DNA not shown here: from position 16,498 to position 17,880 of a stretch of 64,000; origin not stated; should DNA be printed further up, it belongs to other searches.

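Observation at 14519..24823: Compact thiopeptide-like azole/dehydroamino-acid RiPP cluster with a non-standard enzyme complement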

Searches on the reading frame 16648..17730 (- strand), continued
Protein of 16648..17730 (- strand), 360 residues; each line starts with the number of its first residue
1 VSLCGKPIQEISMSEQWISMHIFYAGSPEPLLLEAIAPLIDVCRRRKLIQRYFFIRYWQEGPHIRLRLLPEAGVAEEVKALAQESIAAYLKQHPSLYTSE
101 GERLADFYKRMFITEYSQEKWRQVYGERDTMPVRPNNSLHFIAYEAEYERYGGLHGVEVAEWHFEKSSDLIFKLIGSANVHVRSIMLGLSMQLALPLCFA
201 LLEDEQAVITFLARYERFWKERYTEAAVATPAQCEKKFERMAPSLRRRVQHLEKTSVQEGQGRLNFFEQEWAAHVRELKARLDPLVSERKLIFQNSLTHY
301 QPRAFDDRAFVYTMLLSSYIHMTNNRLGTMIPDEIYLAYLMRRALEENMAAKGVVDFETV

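Call 61: find_homologous_proteins(query=L010:11959-13017:+, max_evalue=1e-10)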
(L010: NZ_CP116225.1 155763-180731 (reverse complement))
Query L010:11959-13017:+ (352 aa): 394 proteins with E <= 1e-10 among 8000 candidates; the best 120 are listed.
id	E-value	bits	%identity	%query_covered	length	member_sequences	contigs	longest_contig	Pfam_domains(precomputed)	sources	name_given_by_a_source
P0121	3.9e-210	715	91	100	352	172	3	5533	PF14028.12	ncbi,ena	-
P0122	2.1e-163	562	72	100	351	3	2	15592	PF14028.12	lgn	-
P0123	2.0e-157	542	68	100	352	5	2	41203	PF14028.12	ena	-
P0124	1.6e-151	523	67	100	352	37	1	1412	PF14028.12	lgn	-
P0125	2.1e-149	516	91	73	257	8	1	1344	PF14028.12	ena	-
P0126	5.9e-148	511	64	100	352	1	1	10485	PF14028.12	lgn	-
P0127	4.0e-91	324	46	95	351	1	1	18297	PF14028.12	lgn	-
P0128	4.4e-91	324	47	94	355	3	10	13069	PF14028.12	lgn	-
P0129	6.6e-90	320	45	95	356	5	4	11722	PF14028.12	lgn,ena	-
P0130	1.7e-89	319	45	97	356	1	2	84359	PF14028.12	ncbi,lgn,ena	-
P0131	1.8e-87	312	45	93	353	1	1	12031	PF14028.12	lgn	-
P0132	6.2e-87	310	44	96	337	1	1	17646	PF14028.12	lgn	-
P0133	6.6e-86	307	45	93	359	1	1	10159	PF14028.12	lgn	-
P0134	1.9e-85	305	44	97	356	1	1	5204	PF14028.12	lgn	-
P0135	2.6e-84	302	43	94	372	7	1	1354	PF14028.12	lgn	-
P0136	1.9e-78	282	42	99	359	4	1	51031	PF14028.12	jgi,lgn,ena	-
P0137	3.9e-78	281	42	93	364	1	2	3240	PF14028.12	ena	-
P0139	2.2e-64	236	39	95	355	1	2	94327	PF14028.12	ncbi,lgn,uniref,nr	ncbi:lantibiotic dehydratase C-terminal domain-containing protein [Actinacidiphila rubida]|uniref:Th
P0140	9.7e-64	234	37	93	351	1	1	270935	PF14028.12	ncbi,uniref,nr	ncbi:thiopeptide-type bacteriocin biosynthesis protein [Micromonospora radicis]|uniref:Lantibiotic b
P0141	1.2e-63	234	37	96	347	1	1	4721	PF14028.12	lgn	-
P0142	1.2e-63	234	38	100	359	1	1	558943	PF14028.12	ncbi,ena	-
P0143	1.4e-63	233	38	97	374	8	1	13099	PF14028.12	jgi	jgi:thiopeptide-type bacteriocin biosynthesis protein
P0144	3.2e-63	232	37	93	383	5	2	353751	PF14028.12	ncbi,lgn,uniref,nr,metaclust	ncbi:lantibiotic dehydratase C-terminal domain-containing protein [Actinacidiphila guanduensis]|unir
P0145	4.4e-63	232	37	95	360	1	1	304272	PF14028.12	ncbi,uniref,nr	ncbi:lantibiotic dehydratase C-terminal domain-containing protein [Streptomyces sp. HPF1205]|uniref:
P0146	4.5e-63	232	37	100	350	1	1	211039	PF14028.12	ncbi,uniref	ncbi:lantibiotic dehydratase C-terminal domain-containing protein [Streptomyces polygonati]|uniref:L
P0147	5.1e-63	232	37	97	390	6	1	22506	PF14028.12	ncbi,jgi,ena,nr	ncbi:MAG: lantibiotic biosynthesis protein [Actinomycetia bacterium]|nr:lantibiotic biosynthesis pro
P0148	7.1e-63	231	36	100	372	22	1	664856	PF14028.12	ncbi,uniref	ncbi:lantibiotic dehydratase C-terminal domain-containing protein [Streptomyces griseoluteus]|uniref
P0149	1.6e-62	230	37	94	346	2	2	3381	PF14028.12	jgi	jgi:thiopeptide-type bacteriocin biosynthesis protein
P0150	2.4e-62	229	38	94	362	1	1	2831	PF14028.12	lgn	-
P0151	2.7e-62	229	37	94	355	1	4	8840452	PF14028.12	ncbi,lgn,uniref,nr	ncbi:hypothetical protein P3T36_002341 [Kitasatospora sp. MAP12-15]|uniref:lantibiotic dehydratase C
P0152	3.3e-62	229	38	94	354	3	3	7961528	PF14028.12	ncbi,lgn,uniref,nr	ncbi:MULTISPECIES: lantibiotic dehydratase C-terminal domain-containing protein [unclassified Strept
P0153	5.1e-62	228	38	91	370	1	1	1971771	PF14028.12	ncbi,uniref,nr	ncbi:lantibiotic biosynthesis protein [Streptomyces sp. AJS327]|uniref:lantibiotic dehydratase C-ter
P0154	6.0e-62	228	37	94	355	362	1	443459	PF14028.12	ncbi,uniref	ncbi:lantibiotic dehydratase C-terminal domain-containing protein [Streptomyces cyaneofuscatus]|unir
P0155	6.7e-62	228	38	93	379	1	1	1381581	PF14028.12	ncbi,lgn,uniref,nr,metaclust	ncbi:lantibiotic dehydratase C-terminal domain-containing protein [Actinacidiphila yeochonensis]|uni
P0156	7.6e-62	228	38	96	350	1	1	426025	PF14028.12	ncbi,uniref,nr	ncbi:lantibiotic dehydratase C-terminal domain-containing protein [Streptomyces oceani]|uniref:Lanti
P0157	7.6e-62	228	39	93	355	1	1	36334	PF14028.12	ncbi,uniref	ncbi:lantibiotic dehydratase C-terminal domain-containing protein [Kitasatospora sp. LaBMicrA B282]|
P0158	1.5e-61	227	37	95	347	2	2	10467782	PF14028.12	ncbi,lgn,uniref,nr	ncbi:conserved hypothetical protein [Catenulispora acidiphila DSM 44928]|uniref:Thiopeptide-type bac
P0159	2.2e-61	226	37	99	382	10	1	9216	PF14028.12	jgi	jgi:hypothetical protein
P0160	3.9e-61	225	36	96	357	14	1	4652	PF14028.12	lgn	-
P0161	4.0e-61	225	35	97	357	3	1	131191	PF14028.12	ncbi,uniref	ncbi:lantibiotic dehydratase C-terminal domain-containing protein [Micromonospora sp. NPDC048999]|un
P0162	4.1e-61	225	38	91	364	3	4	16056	PF14028.12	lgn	-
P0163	5.2e-61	225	37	96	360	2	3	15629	PF14028.12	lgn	-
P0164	5.5e-61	225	37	91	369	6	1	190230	PF14028.12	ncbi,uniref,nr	ncbi:lantibiotic dehydratase C-terminal domain-containing protein [Streptomyces sp. DSM 42041]|unire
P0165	5.7e-61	225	36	95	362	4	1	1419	PF14028.12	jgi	jgi:hypothetical protein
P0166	6.3e-61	225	37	91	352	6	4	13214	PF14028.12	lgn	-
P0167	6.4e-61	225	37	93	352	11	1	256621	PF14028.12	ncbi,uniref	ncbi:lantibiotic dehydratase C-terminal domain-containing protein [Micromonospora sp. NPDC048898]|un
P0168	9.2e-61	224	38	93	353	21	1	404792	PF14028.12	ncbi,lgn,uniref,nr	ncbi:lantibiotic dehydratase C-terminal domain-containing protein [Streptomyces sp. G-5]|uniref:lant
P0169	1.0e-60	224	36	95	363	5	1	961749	PF14028.12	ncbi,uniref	ncbi:lantibiotic dehydratase C-terminal domain-containing protein [Streptomyces sp. NPDC021020]|unir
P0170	1.2e-60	224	36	95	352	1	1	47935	PF14028.12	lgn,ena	-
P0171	1.7e-60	223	36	95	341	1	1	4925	PF14028.12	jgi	jgi:hypothetical protein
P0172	1.7e-60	223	37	94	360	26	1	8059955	PF14028.12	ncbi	-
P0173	1.9e-60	223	38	91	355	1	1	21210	PF14028.12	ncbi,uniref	ncbi:lantibiotic dehydratase C-terminal domain-containing protein [Streptomyces sp. NPDC097619]|unir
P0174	2.9e-60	222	36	99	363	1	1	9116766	PF14028.12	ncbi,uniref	ncbi:lantibiotic dehydratase C-terminal domain-containing protein [Streptomyces sp. Edi2]|uniref:lan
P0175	3.0e-60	222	38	95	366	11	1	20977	PF14028.12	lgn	-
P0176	3.3e-60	222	37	98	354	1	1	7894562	PF14028.12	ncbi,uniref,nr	ncbi:lantibiotic biosynthesis protein [Streptomyces sp. NA04227]|uniref:lantibiotic dehydratase C-te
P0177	3.4e-60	222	36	91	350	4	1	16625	PF14028.12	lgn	-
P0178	3.8e-60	222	37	95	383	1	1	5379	PF14028.12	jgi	jgi:Lantibiotic biosynthesis dehydratase C-term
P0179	4.4e-60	222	38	95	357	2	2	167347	PF14028.12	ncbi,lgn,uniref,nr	ncbi:lantibiotic dehydratase C-terminal domain-containing protein [Streptomyces physcomitrii]|uniref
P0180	5.1e-60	222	35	99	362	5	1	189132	PF14028.12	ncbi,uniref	ncbi:lantibiotic dehydratase C-terminal domain-containing protein [Streptomyces sp. NPDC015125]|unir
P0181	8.8e-60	221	36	98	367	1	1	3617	PF14028.12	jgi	jgi:hypothetical protein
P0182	9.0e-60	221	37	96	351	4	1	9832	PF14028.12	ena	-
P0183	9.3e-60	221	37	93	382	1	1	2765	PF14028.12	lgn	-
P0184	1.5e-59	220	37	91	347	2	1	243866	PF14028.12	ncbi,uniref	ncbi:thiopeptide-type bacteriocin biosynthesis protein [Streptomyces sodiiphilus]|uniref:Thiopeptide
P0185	1.7e-59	220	37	96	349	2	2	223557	PF14028.12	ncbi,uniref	ncbi:lantibiotic dehydratase C-terminal domain-containing protein [Streptomyces sp. NPDC058867]|unir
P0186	1.7e-59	220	38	90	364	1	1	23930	PF14028.12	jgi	jgi:thiopeptide-type bacteriocin biosynthesis protein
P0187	1.8e-59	220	35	93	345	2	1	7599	PF14028.12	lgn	-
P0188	2.2e-59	220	37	93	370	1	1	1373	PF14028.12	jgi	jgi:hypothetical protein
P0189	2.2e-59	220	38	91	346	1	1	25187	PF14028.12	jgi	jgi:hypothetical protein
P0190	2.3e-59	219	37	95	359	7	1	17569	PF14028.12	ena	-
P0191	2.5e-59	219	38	91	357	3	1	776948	PF14028.12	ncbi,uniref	ncbi:lantibiotic dehydratase C-terminal domain-containing protein [Streptomyces purpureus]|uniref:la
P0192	2.8e-59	219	36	95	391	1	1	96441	PF14028.12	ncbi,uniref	ncbi:lantibiotic dehydratase C-terminal domain-containing protein [Streptomyces sp. NPDC020379]|unir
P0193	2.9e-59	219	36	94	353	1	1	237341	PF14028.12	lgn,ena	-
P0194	2.9e-59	219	38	91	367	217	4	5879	PF14028.12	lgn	-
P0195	3.1e-59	219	37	95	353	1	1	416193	PF14028.12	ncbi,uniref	ncbi:lantibiotic dehydratase C-terminal domain-containing protein [Streptomyces gamaensis]|uniref:La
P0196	3.5e-59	219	36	94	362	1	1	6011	PF14028.12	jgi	jgi:thiopeptide-type bacteriocin biosynthesis protein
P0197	4.0e-59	219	34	97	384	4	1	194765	PF14028.12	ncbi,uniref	ncbi:lantibiotic dehydratase C-terminal domain-containing protein [Streptomyces sp. NPDC013181]|unir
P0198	4.0e-59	219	36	99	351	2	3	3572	PF14028.12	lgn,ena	-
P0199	4.7e-59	218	35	97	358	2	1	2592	PF14028.12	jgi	jgi:Lantibiotic biosynthesis dehydratase C-term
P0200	4.7e-59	218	37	95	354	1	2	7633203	PF14028.12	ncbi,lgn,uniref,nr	ncbi:lantibiotic dehydratase C-terminal domain-containing protein [Micromonospora sp. NBC_01813]|uni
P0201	5.2e-59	218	38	100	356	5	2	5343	PF14028.12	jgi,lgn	jgi:hypothetical protein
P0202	5.4e-59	218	38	93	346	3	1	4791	PF14028.12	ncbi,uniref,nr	ncbi:lantibiotic dehydratase C-terminal domain-containing protein [Streptomyces sp. CC77]|uniref:lan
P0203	5.4e-59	218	35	95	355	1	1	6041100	PF14028.12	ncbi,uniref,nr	ncbi:lantibiotic dehydratase C-terminal domain-containing protein [Micromonospora sp. WMMA1363]|unir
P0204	5.5e-59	218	37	96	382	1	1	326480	PF14028.12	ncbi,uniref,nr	ncbi:lantibiotic dehydratase C-terminal domain-containing protein [Actinacidiphila acididurans]|unir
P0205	5.6e-59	218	34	99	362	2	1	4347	PF14028.12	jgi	jgi:thiopeptide-type bacteriocin biosynthesis protein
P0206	5.7e-59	218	36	96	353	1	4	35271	PF14028.12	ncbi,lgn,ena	-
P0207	6.0e-59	218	37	95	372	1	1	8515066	PF14028.12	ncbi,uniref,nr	ncbi:lantibiotic biosynthesis protein [Kitasatospora sp. NBC_01287]|uniref:lantibiotic dehydratase C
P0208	7.2e-59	218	36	96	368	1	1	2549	PF14028.12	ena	-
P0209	7.2e-59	218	36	97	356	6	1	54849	PF14028.12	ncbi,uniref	ncbi:lantibiotic dehydratase C-terminal domain-containing protein [Micromonospora peucetia]|uniref:l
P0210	7.6e-59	218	37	93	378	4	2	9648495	PF14028.12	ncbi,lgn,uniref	ncbi:lantibiotic dehydratase C-terminal domain-containing protein [Streptomyces sp. NBC_00448]|unire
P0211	8.7e-59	218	37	91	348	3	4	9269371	PF14028.12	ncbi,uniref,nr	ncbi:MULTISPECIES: lantibiotic dehydratase C-terminal domain-containing protein [Streptomyces]|unire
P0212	1.0e-58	217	37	94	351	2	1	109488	PF14028.12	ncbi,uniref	ncbi:lantibiotic dehydratase C-terminal domain-containing protein [Streptomyces sp. NPDC058690]|unir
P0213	1.1e-58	217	37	95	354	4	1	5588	PF14028.12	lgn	-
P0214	1.1e-58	217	39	95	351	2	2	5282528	PF14028.12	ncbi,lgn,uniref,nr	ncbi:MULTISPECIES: lantibiotic dehydratase C-terminal domain-containing protein [unclassified Strept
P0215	1.2e-58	217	37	93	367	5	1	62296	PF14028.12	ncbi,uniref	ncbi:lantibiotic dehydratase C-terminal domain-containing protein [Streptomyces sp. NPDC058280]|unir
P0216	1.4e-58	217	35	99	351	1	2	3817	PF14028.12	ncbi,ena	-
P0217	1.5e-58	217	37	97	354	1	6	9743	PF14028.12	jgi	jgi:thiopeptide-type bacteriocin biosynthesis protein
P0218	1.5e-58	217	36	91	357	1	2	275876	PF14028.12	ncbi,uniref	ncbi:lantibiotic dehydratase C-terminal domain-containing protein [Cryptosporangium minutisporangium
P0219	1.6e-58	217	35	99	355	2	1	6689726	PF14028.12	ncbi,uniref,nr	ncbi:lantibiotic dehydratase C-terminal domain-containing protein [Plantactinospora sp. KBS50]|unire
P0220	1.7e-58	217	36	96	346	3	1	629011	PF14028.12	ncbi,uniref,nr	ncbi:thiopeptide-type bacteriocin biosynthesis protein [Streptomyces sp. NBRC 109706]|uniref:thiopep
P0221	2.0e-58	216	38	96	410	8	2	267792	PF14028.12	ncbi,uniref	ncbi:lantibiotic dehydratase C-terminal domain-containing protein [Streptomyces sp. NPDC058423]|unir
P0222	2.0e-58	216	35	97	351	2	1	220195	PF14028.12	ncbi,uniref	ncbi:lantibiotic dehydratase C-terminal domain-containing protein [Streptomyces sp. NPDC002054]|unir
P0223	2.3e-58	216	36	95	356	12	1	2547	PF14028.12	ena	-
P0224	2.6e-58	216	37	96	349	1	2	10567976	PF14028.12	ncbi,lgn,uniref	ncbi:lantibiotic biosynthesis protein [Streptomyces sp. NBC_00490]|uniref:lantibiotic dehydratase C-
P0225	3.1e-58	216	36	93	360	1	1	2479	PF14028.12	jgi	jgi:hypothetical protein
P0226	3.2e-58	216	37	97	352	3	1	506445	PF14028.12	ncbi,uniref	ncbi:lantibiotic dehydratase C-terminal domain-containing protein [Streptomyces sp. NPDC001777]|unir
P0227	3.9e-58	215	35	95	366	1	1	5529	PF14028.12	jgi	jgi:thiopeptide-type bacteriocin biosynthesis protein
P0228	3.9e-58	215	36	96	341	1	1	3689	PF14028.12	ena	-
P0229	4.3e-58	215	37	96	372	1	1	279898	PF14028.12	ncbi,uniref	ncbi:lantibiotic dehydratase C-terminal domain-containing protein [Streptomyces sp. NPDC008313]|unir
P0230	5.0e-58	215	36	95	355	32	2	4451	PF14028.12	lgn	-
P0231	6.0e-58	215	34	98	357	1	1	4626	PF14028.12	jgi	jgi:hypothetical protein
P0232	6.0e-58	215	37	96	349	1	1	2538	PF14028.12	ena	-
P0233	6.8e-58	215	35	93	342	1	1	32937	PF14028.12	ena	-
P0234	7.0e-58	215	38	96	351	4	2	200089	PF14028.12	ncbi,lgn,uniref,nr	ncbi:MAG: lantibiotic biosynthesis protein [Streptomyces sp.]|uniref:lantibiotic dehydratase C-termi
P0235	7.2e-58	215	36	95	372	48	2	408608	PF14028.12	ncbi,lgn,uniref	ncbi:lantibiotic dehydratase C-terminal domain-containing protein [Streptomyces sp. NPDC006645]|unir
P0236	7.4e-58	215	35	93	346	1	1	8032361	PF14028.12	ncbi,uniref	ncbi:lantibiotic dehydratase C-terminal domain-containing protein [Solwaraspora sp. WMMB335]|uniref:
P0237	7.5e-58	215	37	91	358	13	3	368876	PF14028.12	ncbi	ncbi:lantibiotic dehydratase C-terminal domain-containing protein [Streptomyces xanthophaeus]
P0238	7.5e-58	215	37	97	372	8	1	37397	PF14028.12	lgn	-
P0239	8.6e-58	214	35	95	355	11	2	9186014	PF14028.12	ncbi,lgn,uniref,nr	ncbi:lantibiotic biosynthesis protein [Kitasatospora herbaricolor]|uniref:lantibiotic dehydratase C-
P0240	8.8e-58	214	37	94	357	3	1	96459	PF14028.12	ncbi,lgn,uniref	ncbi:lantibiotic dehydratase C-terminal domain-containing protein [Streptomyces sp. WAC 04229]|unire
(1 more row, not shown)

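Call 62: find_encoding_contigs(protein=P0154, flank=10000, max_places=1)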
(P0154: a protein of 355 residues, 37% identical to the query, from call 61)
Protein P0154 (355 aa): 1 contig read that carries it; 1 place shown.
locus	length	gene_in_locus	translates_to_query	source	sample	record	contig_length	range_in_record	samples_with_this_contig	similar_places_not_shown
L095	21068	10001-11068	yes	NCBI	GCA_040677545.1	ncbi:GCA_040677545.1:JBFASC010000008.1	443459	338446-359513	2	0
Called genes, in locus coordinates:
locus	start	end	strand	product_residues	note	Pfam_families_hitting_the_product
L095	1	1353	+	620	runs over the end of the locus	-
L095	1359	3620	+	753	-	PF02624:YcaO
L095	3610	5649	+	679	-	PF02624:YcaO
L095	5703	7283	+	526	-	PF00881:Nitroreductase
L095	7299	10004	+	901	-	PF04738:Lant_dehydr_N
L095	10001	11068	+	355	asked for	PF14028:Lant_dehydr_C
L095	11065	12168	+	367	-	PF02163:Peptidase_M50 (weak)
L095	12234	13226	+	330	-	PF00005:ABC_tran, PF02463:SMC_N (faint), PF13304:AAA_21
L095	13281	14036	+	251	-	PF01061:ABC2_membrane, PF12698:ABC2_membrane_3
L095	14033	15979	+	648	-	PF02624:YcaO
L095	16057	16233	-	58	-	-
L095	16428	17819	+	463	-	PF01546:Peptidase_M20, PF07687:M20_dimer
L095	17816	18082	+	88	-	-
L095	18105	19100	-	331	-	-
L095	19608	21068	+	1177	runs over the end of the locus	PF17757:UvrB_inter, PF02559:CarD_TRCF_RID, PF04851:ResIII, PF00270:DEAD, PF00271:Helicase_C, PF03461:TRCF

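Call 63: find_encoding_contigs(protein=P0158, flank=10000, max_places=1)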
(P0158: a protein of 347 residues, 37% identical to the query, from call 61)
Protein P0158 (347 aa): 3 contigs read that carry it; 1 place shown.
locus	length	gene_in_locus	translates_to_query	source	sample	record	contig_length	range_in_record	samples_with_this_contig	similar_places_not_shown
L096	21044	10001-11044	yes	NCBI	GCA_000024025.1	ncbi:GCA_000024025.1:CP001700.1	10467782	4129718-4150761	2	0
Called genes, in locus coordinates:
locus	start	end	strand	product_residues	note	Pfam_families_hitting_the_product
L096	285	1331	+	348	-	PF00486:Trans_reg_C, PF03704:BTAD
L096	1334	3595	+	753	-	PF02624:YcaO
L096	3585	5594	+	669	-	PF02624:YcaO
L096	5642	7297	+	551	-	PF00881:Nitroreductase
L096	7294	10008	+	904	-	PF04738:Lant_dehydr_N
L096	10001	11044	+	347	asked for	PF14028:Lant_dehydr_C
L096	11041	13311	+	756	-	PF02163:Peptidase_M50 (faint), PF00005:ABC_tran, PF02463:SMC_N (faint), PF13304:AAA_21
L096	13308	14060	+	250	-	PF01061:ABC2_membrane, PF12698:ABC2_membrane_3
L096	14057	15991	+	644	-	PF02624:YcaO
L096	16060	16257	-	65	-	-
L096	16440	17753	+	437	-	PF01546:Peptidase_M20, PF07687:M20_dimer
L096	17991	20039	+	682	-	PF05598:DUF772, PF13751:DDE_Tnp_1_6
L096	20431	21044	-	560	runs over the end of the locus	PF00128:Alpha-amylase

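Call 79: predict_structure(alignment_id=A4)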
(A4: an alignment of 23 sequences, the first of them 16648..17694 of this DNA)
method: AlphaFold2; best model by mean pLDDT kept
length: 348 residues; sequences in the alignment: 23
mean_pLDDT: 89.7   pTM: 0.88
mean pLDDT of the five models: 89.7, 89.5, 89.1, 89.1, 88.7
residues with pLDDT >= 90: 239; 70-90: 82; 50-70: 18; < 50: 9
segments of 3 or more residues with pLDDT < 50: 342-348
pLDDT, mean of each block of 10 residues (from residue 1): 83 93 98 98 89 97 98 98 79 86 87 90 93 91 96 97 90 94 95 95 91 67 90 91 69 83 95 97 89 95 96 93 94 91 45
secondary structure, 60 per line:
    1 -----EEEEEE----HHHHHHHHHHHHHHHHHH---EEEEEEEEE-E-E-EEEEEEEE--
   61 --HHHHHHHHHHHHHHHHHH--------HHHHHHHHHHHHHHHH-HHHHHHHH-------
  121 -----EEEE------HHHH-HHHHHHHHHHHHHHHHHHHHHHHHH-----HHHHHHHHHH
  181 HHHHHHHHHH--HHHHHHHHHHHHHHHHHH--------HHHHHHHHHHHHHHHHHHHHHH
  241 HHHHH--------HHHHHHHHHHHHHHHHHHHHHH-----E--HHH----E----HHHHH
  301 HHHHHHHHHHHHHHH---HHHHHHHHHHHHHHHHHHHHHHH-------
elements in order: E6-11 H16-33 E37-45 E51-58 H63-80 H89-104 H106-113 E126-129 H136-139 H141-165 H171-190 H193-210 H219-245 H254-275 H296-315 H319-341
